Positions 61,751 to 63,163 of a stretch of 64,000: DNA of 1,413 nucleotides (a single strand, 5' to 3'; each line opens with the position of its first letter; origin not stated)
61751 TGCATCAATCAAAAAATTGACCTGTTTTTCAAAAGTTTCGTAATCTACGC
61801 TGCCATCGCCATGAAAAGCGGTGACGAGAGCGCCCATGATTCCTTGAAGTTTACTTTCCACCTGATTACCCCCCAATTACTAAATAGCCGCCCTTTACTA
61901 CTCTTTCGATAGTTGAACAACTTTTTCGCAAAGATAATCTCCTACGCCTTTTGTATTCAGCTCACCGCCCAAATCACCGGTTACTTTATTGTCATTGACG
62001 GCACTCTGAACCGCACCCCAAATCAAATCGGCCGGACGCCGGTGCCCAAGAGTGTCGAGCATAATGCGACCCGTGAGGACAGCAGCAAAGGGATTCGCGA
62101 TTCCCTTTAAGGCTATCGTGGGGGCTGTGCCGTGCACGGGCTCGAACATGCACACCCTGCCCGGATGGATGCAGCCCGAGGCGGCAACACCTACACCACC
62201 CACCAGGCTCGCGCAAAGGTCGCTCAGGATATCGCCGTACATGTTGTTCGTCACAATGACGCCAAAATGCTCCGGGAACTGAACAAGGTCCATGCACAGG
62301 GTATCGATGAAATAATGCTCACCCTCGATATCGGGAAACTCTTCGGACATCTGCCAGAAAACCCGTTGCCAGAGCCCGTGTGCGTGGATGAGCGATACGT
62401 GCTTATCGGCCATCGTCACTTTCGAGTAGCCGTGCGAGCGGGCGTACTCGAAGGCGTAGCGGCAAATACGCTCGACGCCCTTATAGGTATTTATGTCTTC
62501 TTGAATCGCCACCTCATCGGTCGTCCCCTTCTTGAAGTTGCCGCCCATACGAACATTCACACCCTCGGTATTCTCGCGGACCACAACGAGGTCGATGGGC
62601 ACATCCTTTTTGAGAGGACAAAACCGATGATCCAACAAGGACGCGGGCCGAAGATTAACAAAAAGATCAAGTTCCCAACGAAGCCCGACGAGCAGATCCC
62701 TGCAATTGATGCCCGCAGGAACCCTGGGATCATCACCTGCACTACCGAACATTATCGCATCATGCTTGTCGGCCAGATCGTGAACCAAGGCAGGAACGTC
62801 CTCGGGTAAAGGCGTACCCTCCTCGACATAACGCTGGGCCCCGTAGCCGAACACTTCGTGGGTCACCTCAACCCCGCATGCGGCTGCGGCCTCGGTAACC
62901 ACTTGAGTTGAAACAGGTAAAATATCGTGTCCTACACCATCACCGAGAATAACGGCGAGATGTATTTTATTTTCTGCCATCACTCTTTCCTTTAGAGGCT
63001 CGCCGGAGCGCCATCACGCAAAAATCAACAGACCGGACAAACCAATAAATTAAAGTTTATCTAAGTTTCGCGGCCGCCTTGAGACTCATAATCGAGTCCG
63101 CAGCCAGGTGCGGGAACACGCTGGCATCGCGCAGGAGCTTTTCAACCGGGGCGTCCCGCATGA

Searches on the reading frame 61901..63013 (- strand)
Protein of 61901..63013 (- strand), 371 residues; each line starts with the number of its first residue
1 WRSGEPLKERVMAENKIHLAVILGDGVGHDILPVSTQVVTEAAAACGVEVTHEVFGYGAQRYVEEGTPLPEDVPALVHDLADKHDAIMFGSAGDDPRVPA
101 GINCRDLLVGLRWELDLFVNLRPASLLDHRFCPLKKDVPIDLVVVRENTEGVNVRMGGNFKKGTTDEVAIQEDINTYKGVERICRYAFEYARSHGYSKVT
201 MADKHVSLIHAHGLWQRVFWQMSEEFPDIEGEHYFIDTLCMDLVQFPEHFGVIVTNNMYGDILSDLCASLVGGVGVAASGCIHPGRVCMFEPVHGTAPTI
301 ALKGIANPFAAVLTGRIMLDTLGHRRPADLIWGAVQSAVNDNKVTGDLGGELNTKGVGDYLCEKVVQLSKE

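Call 47: search_protein_families(library=pfam, proteins=[window:61901-63013:-], max_evalue=0.00001)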
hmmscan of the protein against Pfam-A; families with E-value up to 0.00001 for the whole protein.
window:61901-63013:- (371 aa): 1 family
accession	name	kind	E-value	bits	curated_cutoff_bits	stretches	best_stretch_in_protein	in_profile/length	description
PF00180.25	Iso_dh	-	1.1e-79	268.7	27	1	19-359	2-346/348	Isocitrate/isopropylmalate dehydrogenase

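Call 50: find_homologous_proteins(query=window:61901-62983:-, max_evalue=1e-30)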
Query window:61901-62983:- (361 aa): 7948 proteins with E <= 1e-30 among 8000 candidates; the best 120 are listed.
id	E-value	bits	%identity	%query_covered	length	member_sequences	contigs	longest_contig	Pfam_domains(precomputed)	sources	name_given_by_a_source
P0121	8.7e-231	784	94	100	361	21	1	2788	PF00180.26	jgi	jgi:3-isopropylmalate dehydrogenase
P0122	2.7e-213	726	86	99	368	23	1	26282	PF00180.26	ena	-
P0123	8.3e-211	718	84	100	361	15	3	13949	PF00180.26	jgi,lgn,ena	-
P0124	2.4e-192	657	78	100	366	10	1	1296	PF00180.26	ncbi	-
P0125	8.5e-187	639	77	100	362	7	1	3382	PF00180.26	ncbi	-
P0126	4.9e-185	633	78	99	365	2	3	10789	PF00180.26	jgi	-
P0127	2.1e-184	631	75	100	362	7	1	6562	PF00180.26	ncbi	ncbi:MAG: isocitrate/isopropylmalate family dehydrogenase [bacterium]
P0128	2.5e-181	621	76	99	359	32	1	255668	PF00180.26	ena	-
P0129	3.2e-180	617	75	98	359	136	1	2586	PF00180.26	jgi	-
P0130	9.2e-180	616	76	96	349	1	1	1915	PF00180.26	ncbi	ncbi:MAG: isocitrate/isopropylmalate dehydrogenase family protein, partial [Nitrospinota bacterium]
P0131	1.2e-177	609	73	99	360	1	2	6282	PF00180.26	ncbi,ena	ncbi:MAG: isocitrate/isopropylmalate family dehydrogenase [Nitrospinota bacterium]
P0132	3.4e-177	607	74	99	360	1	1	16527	PF00180.26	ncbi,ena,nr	ncbi:MAG: isocitrate/isopropylmalate family dehydrogenase [bacterium]|nr:isocitrate/isopropylmalate 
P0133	4.9e-174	597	72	99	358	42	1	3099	PF00180.26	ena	-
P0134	1.4e-173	595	73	100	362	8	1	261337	PF00180.26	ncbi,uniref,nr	ncbi:MAG: isocitrate/isopropylmalate dehydrogenase family protein [Candidatus Tectomicrobia bacteriu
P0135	1.2e-172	592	72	98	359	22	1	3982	PF00180.26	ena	-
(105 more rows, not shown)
